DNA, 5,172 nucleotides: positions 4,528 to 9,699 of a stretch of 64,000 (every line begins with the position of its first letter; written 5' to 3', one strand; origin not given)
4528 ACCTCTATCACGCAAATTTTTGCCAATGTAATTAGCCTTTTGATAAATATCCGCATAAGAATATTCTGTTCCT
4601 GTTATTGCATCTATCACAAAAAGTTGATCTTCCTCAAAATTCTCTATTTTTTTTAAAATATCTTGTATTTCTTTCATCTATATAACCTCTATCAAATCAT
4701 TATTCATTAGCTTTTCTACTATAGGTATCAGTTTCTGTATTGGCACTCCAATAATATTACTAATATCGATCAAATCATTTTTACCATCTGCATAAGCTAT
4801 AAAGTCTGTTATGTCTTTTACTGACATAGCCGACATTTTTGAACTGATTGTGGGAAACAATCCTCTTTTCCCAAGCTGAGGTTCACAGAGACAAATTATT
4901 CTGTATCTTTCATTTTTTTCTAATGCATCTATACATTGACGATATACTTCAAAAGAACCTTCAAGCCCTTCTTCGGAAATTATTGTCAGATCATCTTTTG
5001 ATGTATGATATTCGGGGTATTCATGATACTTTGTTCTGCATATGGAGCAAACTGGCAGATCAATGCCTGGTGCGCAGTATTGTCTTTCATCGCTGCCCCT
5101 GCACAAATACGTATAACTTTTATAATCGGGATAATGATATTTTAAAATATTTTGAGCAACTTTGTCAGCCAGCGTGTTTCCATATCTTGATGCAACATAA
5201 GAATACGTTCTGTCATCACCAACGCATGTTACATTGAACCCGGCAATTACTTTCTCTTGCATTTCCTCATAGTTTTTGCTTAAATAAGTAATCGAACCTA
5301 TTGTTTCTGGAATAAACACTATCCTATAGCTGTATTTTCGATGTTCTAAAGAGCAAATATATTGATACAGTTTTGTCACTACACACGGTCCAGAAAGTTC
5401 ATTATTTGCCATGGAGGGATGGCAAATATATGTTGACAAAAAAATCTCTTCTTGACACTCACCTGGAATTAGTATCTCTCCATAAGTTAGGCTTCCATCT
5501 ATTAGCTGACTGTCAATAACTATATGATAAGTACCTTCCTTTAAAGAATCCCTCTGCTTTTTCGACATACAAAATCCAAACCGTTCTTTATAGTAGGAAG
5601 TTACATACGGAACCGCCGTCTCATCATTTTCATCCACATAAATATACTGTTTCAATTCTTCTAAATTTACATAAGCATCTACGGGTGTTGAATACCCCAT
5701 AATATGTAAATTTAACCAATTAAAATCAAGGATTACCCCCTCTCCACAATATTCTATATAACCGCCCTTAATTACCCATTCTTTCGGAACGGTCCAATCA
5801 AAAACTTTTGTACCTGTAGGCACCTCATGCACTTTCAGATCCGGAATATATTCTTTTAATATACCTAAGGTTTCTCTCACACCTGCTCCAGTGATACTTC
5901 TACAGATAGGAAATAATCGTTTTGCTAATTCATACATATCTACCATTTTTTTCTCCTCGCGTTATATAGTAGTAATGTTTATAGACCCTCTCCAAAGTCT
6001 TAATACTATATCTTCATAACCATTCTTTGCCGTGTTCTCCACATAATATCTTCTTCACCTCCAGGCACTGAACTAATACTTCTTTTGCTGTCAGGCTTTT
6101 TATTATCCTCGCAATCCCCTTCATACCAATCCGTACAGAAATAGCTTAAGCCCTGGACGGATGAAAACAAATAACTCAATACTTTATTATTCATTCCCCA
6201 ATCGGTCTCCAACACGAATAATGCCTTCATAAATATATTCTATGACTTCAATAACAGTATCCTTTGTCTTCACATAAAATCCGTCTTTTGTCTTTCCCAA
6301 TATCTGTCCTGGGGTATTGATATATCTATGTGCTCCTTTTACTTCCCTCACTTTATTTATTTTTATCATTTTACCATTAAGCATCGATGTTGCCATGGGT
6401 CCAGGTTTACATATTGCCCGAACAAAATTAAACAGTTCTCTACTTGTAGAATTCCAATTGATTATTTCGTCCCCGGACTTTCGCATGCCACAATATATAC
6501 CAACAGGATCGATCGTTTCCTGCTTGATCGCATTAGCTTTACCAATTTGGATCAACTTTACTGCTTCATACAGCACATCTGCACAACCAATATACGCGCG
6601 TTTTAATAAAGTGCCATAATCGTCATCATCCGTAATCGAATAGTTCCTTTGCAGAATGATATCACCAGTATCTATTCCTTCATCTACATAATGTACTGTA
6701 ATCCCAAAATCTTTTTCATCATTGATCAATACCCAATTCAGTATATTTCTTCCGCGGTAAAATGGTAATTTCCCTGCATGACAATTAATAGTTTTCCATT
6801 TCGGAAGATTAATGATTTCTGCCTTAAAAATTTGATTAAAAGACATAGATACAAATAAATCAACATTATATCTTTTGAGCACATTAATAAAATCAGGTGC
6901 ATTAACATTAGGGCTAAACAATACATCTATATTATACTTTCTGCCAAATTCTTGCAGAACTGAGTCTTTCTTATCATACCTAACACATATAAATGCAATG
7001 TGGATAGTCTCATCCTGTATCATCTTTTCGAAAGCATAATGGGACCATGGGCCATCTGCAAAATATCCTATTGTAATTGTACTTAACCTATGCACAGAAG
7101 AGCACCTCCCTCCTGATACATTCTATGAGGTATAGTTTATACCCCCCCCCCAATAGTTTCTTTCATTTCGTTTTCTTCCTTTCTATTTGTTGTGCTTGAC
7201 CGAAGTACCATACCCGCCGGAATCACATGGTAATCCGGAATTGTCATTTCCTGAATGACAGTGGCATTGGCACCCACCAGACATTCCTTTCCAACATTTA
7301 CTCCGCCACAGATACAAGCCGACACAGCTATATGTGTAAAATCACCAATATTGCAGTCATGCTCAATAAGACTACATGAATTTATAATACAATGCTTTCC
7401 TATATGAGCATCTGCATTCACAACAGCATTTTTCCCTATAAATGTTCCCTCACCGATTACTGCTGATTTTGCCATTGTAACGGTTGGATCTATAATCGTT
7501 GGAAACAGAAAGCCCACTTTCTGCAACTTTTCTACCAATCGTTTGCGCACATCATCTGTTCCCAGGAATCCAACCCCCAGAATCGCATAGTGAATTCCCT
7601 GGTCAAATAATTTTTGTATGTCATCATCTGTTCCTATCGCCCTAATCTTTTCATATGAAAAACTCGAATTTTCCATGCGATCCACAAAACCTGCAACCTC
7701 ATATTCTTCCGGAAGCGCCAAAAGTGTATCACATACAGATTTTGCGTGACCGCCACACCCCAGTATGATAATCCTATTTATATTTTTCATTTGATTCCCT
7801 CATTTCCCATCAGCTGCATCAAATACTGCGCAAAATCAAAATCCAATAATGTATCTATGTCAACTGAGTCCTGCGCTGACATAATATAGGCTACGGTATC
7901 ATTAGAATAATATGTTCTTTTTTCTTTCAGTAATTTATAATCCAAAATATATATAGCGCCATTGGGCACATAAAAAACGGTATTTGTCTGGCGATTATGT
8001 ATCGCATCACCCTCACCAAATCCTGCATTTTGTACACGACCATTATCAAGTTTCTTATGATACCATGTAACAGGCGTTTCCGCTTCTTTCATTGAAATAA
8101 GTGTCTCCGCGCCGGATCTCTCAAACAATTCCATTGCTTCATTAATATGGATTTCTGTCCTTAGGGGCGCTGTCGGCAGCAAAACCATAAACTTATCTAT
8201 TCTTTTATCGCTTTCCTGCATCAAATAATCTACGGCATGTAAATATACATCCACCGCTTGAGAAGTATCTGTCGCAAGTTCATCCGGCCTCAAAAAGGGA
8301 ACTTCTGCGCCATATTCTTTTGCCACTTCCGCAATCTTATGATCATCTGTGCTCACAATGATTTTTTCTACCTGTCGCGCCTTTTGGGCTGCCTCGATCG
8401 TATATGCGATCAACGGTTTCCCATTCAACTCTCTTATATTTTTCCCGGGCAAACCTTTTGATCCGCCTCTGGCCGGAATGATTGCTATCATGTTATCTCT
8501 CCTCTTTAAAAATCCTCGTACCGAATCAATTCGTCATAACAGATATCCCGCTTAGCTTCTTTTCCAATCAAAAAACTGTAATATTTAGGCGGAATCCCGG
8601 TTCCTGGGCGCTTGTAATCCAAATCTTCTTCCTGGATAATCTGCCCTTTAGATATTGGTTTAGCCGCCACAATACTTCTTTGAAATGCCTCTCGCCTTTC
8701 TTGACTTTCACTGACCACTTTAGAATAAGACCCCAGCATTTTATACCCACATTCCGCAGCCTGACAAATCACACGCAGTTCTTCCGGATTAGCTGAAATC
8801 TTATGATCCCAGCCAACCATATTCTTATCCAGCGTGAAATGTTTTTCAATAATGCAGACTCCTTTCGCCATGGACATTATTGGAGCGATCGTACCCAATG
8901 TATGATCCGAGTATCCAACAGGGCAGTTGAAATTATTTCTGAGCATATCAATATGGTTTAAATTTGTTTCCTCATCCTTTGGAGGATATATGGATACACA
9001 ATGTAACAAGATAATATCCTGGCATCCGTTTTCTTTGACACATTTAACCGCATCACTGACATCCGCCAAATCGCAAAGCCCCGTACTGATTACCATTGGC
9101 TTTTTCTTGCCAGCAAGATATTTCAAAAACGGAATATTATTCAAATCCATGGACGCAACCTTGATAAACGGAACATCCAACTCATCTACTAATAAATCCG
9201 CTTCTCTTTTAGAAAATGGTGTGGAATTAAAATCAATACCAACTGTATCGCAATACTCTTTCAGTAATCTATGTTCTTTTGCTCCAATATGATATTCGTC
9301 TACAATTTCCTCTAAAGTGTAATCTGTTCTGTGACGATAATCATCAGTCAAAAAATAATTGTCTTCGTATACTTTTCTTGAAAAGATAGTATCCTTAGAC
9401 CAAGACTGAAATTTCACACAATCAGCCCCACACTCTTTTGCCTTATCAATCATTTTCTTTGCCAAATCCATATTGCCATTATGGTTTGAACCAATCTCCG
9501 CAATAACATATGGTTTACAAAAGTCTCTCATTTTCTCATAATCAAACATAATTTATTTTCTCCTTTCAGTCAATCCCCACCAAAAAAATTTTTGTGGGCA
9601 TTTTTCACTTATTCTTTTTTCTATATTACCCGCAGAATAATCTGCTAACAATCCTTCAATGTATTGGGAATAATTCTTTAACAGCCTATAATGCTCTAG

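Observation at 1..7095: Acyl-ACP tailoring module appended to the nonulosonic-acid operon: possible N-acylated legionaminic/pseudaminic-acid derivative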

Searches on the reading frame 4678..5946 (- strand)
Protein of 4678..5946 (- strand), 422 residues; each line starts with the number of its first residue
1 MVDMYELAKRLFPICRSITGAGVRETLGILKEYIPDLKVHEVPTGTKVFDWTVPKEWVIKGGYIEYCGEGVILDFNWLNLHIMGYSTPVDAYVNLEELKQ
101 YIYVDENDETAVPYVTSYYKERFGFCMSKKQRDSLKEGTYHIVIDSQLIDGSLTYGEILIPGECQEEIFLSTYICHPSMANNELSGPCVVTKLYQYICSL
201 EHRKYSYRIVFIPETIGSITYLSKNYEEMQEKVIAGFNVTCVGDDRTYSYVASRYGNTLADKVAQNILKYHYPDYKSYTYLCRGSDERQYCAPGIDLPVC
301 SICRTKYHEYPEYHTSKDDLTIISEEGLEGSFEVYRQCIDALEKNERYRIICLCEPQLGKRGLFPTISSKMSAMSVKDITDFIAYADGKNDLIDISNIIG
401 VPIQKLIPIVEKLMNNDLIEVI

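Call 6: search_protein_families(library=pfam, proteins=[window:4678-5946:-], max_evalue=0.01)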
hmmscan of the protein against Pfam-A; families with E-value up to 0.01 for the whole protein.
window:4678-5946:- (422 aa): 3 families
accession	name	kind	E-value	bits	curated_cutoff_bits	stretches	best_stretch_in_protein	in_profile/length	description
PF16254.10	DUF4910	-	3.1e-107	357.4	26.6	1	5-345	1-247/247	Domain of unknown function (DUF4910)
PF09940.16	DUF2172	-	6.8e-27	94.1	27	1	56-147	1-92/92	Domain of unknown function (DUF2172)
PF16221.11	HTH_47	-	4.9e-23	80.9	27.1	1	348-420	3-77/78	winged helix-turn-helix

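Call 7: search_protein_families(library=ncbifam, proteins=[window:4678-5946:-], max_evalue=0.01)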
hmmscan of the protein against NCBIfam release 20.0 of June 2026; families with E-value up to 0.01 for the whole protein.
window:4678-5946:- (422 aa): 0 families

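Call 16: search_solved_structures(query=window:4678-5946:-, max_evalue=0.01)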
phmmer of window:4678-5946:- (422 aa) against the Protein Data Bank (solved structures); distinct sequences matched with E-value up to 0.01: 1.
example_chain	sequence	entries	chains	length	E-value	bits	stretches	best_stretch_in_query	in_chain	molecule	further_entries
3k9t_A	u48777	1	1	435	1.2e-106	360.5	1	3-419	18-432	putative peptidase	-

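Call 79: search_solved_structures(query=window:4678-5946:-, max_evalue=1e-20, show_alignments=1)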
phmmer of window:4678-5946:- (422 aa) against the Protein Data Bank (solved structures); distinct sequences matched with E-value up to 1e-20: 1.
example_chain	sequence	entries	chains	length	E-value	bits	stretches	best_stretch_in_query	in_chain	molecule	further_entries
3k9t_A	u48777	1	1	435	1.2e-106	360.5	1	3-419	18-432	putative peptidase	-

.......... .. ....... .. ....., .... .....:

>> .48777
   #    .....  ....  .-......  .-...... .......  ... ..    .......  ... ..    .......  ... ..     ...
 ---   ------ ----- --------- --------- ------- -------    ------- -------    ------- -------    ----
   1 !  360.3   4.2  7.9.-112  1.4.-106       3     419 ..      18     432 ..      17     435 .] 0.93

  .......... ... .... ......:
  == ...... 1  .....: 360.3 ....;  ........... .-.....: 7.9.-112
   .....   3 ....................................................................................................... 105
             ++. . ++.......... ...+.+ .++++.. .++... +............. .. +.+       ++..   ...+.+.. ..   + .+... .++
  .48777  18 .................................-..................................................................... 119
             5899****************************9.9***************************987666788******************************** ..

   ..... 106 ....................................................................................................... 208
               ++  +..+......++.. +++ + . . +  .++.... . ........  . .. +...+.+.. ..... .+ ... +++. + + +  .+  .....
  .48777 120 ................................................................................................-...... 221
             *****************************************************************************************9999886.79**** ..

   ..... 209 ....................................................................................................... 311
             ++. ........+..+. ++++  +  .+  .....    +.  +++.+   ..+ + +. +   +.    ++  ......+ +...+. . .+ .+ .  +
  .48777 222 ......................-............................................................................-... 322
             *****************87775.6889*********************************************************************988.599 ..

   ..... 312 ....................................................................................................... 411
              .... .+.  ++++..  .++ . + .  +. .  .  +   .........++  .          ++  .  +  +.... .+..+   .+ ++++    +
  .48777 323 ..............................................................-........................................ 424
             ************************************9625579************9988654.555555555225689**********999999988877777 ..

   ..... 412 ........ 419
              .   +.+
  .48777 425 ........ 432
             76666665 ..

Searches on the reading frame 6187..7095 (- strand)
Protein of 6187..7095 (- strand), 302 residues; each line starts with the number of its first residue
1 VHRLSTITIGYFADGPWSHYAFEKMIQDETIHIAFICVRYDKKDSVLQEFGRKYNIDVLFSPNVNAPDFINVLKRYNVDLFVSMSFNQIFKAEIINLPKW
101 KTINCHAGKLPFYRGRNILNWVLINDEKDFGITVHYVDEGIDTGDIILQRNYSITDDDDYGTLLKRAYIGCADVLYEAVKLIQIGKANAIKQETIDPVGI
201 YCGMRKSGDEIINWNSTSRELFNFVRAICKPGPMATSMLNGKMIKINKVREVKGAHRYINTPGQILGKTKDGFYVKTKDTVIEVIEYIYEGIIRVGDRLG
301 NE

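Call 6: search_protein_families(library=pfam, proteins=[window:6187-7095:-], max_evalue=0.01)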
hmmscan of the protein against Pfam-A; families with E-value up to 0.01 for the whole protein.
window:6187-7095:- (302 aa): 2 families
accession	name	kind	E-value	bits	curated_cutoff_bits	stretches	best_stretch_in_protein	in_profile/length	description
PF00551.24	Formyl_trans_N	-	4.3e-22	79.2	26.1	1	63-167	64-169/181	Formyl transferase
PF02911.23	Formyl_trans_C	-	2.2e-13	50.7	21.1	1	208-287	5-82/100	Formyl transferase, C-terminal domain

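Call 7: search_protein_families(library=ncbifam, proteins=[window:6187-7095:-], max_evalue=0.01)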
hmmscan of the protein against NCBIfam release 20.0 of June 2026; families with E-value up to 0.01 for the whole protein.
window:6187-7095:- (302 aa): 7 families
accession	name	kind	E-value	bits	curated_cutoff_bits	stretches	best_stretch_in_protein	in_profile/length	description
NF005998.1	PRK08125.1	equivalog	3.8e-38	131.3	777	1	51-288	49-280/649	bifunctional UDP-4-amino-4-deoxy-L-arabinose formyltransferase/UDP-glucuronic acid oxidase ArnA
TIGR00460.1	fmt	equivalog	6.4e-36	124.1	201.5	1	45-287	47-286/315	methionyl-tRNA formyltransferase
NF005414.0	PRK06988.1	equivalog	3.4e-34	118.2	316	1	49-266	49-265/311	formyltransferase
TIGR00639.1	PurN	equivalog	7.4e-16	58.2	150.1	1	68-179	70-181/192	phosphoribosylglycinamide formyltransferase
NF005755.0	PRK07579.1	equivalog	3.9e-12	46.5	238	1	72-229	62-214/245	dTDP-4-amino-4,6-dideoxyglucose formyltransferase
NF004684.0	PRK06027.1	subfamily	6.8e-08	32.5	223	1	66-180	154-268/286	formyltetrahydrofolate deformylase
TIGR00655.1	PurU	equivalog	9.4e-08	32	285.95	1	69-166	152-249/280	formyltetrahydrofolate deformylase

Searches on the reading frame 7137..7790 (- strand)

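Call 6: search_protein_families(library=pfam, proteins=[window:7137-7790:-], max_evalue=0.01)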
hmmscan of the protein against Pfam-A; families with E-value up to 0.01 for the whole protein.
window:7137-7790:- (217 aa): 7 families
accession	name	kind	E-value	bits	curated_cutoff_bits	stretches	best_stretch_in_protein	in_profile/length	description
PF00132.30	Hexapep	-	1.6e-13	50.1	27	2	110-143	2-35/36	Bacterial transferase hexapeptide (six repeats)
PF17836.7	PglD_N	-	4e-11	43.8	23.4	1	6-89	1-78/78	PglD N-terminal domain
PF25084.1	LbH_EIF2B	-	1.6e-06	28.5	54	1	103-186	21-101/105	EIF2B subunit epsilon LbH domain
PF14602.12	Hexapep_2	-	0.00016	21.8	27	0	111-136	3-26/34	Hexapeptide repeat of succinyl-transferase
PF25087.1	GMPPB_C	-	0.00039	20.5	39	1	99-180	18-96/110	GMPPB C-terminal domain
PF07959.18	Fucose_pyrophosphorylase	-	0.0074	15.7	34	0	132-195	284-346/418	Fucose pyrophosphorylase domain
PF21711.3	DCTN5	-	0.0097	16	40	0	111-154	86-134/182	Dynactin subunit 5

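Call 7: search_protein_families(library=ncbifam, proteins=[window:7137-7790:-], max_evalue=0.01)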
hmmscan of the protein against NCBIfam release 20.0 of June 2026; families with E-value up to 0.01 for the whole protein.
window:7137-7790:- (217 aa): 41 families (the best 25 are shown)
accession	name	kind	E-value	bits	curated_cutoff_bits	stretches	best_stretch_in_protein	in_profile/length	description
TIGR03570.1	NeuD_NnaD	subfamily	1.5e-55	188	160.8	1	6-200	1-190/202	NeuD/PglB/VioB family sugar acetyltransferase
NF002060.0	PRK00892.1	subfamily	1e-14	54.4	207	2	99-150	121-172/345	UDP-3-O-(3-hydroxymyristoyl)glucosamine N-acyltransferase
TIGR01853.1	lipid_A_lpxD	equivalog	1.4e-12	47.2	242.5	2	100-160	95-155/325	UDP-3-O-(3-hydroxymyristoyl)glucosamine N-acyltransferase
NF010935.0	PRK14355.1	equivalog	3.4e-10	39.2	718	2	81-154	242-312/459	bifunctional UDP-N-acetylglucosamine diphosphorylase/glucosamine-1-phosphate N-acetyltransferase GlmU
NF003657.0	PRK05289.1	equivalog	4.2e-09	35.9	226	2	99-160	5-66/264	acyl-ACP--UDP-N-acetylglucosamine O-acyltransferase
NF007240.0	PRK09677.1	equivalog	2.3e-08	33.8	243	1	145-191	130-174/192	putative lipopolysaccharide biosynthesis O-acetyl transferase WbbJ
TIGR03532.1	DapD_Ac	equivalog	3e-08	33.6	231.75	1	108-192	115-208/231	2,3,4,5-tetrahydropyridine-2,6-dicarboxylate N-acetyltransferase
NF010934.1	PRK14354.1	equivalog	4.1e-08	32.2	450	1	81-181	236-331/447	bifunctional UDP-N-acetylglucosamine diphosphorylase/glucosamine-1-phosphate N-acetyltransferase GlmU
TIGR01852.1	lipid_A_lpxA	equivalog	6.2e-08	32.2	231.05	1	126-192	100-166/254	acyl-ACP--UDP-N-acetylglucosamine O-acyltransferase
NF058585.1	HptprglPActTf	PfamEq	7.7e-08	32.1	300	1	161-197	104-140/172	heptaprenylglyceryl phosphate O-acetyltransferase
TIGR02287.1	PaaY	equivalog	4.8e-07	29.7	319.6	2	108-146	85-123/192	phenylacetic acid degradation protein PaaY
NF040597.1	carb_anhyd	equivalog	6.3e-07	29.1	380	1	146-200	160-212/248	carbonic anhydrase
TIGR01173.1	glmU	equivalog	7.3e-07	28.4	366.85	1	97-167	274-342/452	bifunctional UDP-N-acetylglucosamine diphosphorylase/glucosamine-1-phosphate N-acetyltransferase GlmU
NF010937.0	PRK14357.1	equivalog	1.3e-06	27.6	658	1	79-160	227-305/448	bifunctional UDP-N-acetylglucosamine diphosphorylase/glucosamine-1-phosphate N-acetyltransferase GlmU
NF041874.1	EPS_EpsC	equivalog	1.9e-06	27.7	150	1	110-189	68-155/168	serine O-acetyltransferase EpsC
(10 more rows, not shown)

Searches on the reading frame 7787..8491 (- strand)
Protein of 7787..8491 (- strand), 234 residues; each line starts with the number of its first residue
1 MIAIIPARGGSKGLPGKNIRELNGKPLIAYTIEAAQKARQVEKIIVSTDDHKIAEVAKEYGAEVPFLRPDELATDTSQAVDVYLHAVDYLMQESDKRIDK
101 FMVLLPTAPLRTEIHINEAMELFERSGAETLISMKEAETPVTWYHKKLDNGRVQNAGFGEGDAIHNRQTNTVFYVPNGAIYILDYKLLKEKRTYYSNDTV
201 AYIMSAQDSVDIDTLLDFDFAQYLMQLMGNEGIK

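Call 6: search_protein_families(library=pfam, proteins=[window:7787-8491:-], max_evalue=0.01)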
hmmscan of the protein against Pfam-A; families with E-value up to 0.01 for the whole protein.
window:7787-8491:- (234 aa): 3 families
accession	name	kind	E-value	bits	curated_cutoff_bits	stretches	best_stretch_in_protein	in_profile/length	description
PF02348.25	CTP_transf_3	-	1.7e-26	93.8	22.6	1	2-127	1-118/217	Cytidylyltransferase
PF12804.13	NTP_transf_3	-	2e-06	28.5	27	1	17-148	16-137/160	MobA-like NTP transferase domain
PF01128.25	IspD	-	0.00054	20.2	27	1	1-55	1-58/221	2-C-methyl-D-erythritol 4-phosphate cytidylyltransferase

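Call 7: search_protein_families(library=ncbifam, proteins=[window:7787-8491:-], max_evalue=0.01)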
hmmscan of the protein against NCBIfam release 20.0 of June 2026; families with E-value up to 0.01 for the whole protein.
window:7787-8491:- (234 aa): 14 families
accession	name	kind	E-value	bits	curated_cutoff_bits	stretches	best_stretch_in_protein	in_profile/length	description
TIGR03584.1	PseF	equivalog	1.9e-50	171.6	205.7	1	2-226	1-221/222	pseudaminic acid cytidylyltransferase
NF003952.0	PRK05450.1-5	subfamily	5e-16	58.6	193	1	2-70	4-72/250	3-deoxy-manno-octulosonate cytidylyltransferase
NF003950.0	PRK05450.1-3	subfamily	1.2e-15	57.5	234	1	2-78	4-79/248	3-deoxy-manno-octulosonate cytidylyltransferase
NF009905.0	PRK13368.1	subfamily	4.3e-15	55.7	255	1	2-64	4-66/243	3-deoxy-manno-octulosonate cytidylyltransferase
TIGR00466.1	kdsB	equivalog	1.2e-11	44.5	155.2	1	2-68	4-69/241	3-deoxy-manno-octulosonate cytidylyltransferase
NF003948.0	PRK05450.1-1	equivalog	5.7e-10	38.8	281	1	2-70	7-74/248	3-deoxy-manno-octulosonate cytidylyltransferase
TIGR00453.1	ispD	equivalog_domain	2.2e-05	24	181.3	1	3-63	2-65/219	2-C-methyl-D-erythritol 4-phosphate cytidylyltransferase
NF010939.0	PRK14359.1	equivalog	0.00013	20.7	592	1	16-197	21-184/430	bifunctional UDP-N-acetylglucosamine diphosphorylase/glucosamine-1-phosphate N-acetyltransferase GlmU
NF001457.0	PRK00317.1-3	equivalog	0.00029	20.4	164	1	17-58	19-60/200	molybdenum cofactor guanylyltransferase MobA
NF001183.0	PRK00155.1-3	subfamily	0.00056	19.3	166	1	8-55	14-60/237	D-ribitol-5-phosphate cytidylyltransferase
NF010935.0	PRK14355.1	equivalog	0.00063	18.5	718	1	17-198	23-193/459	bifunctional UDP-N-acetylglucosamine diphosphorylase/glucosamine-1-phosphate N-acetyltransferase GlmU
NF010933.0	PRK14353.1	equivalog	0.0031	16.2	505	1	17-137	25-138/453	bifunctional UDP-N-acetylglucosamine diphosphorylase/glucosamine-1-phosphate N-acetyltransferase GlmU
NF010932.0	PRK14352.1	equivalog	0.0044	15.7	611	1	17-135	26-139/488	bifunctional UDP-N-acetylglucosamine diphosphorylase/glucosamine-1-phosphate N-acetyltransferase GlmU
TIGR01173.1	glmU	equivalog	0.0052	15.7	366.85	1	17-165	20-157/452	bifunctional UDP-N-acetylglucosamine diphosphorylase/glucosamine-1-phosphate N-acetyltransferase GlmU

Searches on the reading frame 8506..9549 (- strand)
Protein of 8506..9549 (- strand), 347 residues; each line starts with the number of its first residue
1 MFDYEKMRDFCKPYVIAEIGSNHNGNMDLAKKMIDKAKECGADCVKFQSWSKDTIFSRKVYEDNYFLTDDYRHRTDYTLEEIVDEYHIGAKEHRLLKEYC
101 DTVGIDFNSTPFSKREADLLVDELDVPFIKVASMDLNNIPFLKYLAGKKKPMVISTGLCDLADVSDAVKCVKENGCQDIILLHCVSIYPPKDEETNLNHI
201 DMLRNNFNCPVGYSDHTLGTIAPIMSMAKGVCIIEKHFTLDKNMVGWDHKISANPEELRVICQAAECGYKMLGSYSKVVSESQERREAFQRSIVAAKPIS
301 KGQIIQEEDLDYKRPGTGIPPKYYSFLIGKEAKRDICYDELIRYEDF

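Call 8: search_protein_families(library=pfam, proteins=[window:8506-9549:-], max_evalue=0.001)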
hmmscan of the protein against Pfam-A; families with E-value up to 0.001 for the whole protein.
window:8506-9549:- (347 aa): 2 families
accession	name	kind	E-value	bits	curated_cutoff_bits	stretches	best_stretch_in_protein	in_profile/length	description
PF03102.20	NeuB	-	2.3e-81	273.3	22.1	1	33-275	1-239/241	NeuB family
PF08666.17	SAF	-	3.5e-12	47.1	21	1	291-346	2-61/63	SAF domain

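Call 39: search_protein_families(library=ncbifam, proteins=[window:8506-9549:-], max_evalue=0.00001)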
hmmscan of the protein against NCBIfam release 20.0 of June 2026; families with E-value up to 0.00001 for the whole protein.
window:8506-9549:- (347 aa): 2 families
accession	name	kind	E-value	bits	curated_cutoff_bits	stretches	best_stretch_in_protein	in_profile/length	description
TIGR03569.1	NeuB_NnaB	equivalog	2.4e-103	345.7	399.65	1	14-342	2-329/329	N-acetylneuraminate synthase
TIGR03586.1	PseI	equivalog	2.4e-89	299.7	340.25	1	12-337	1-322/327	pseudaminic acid synthase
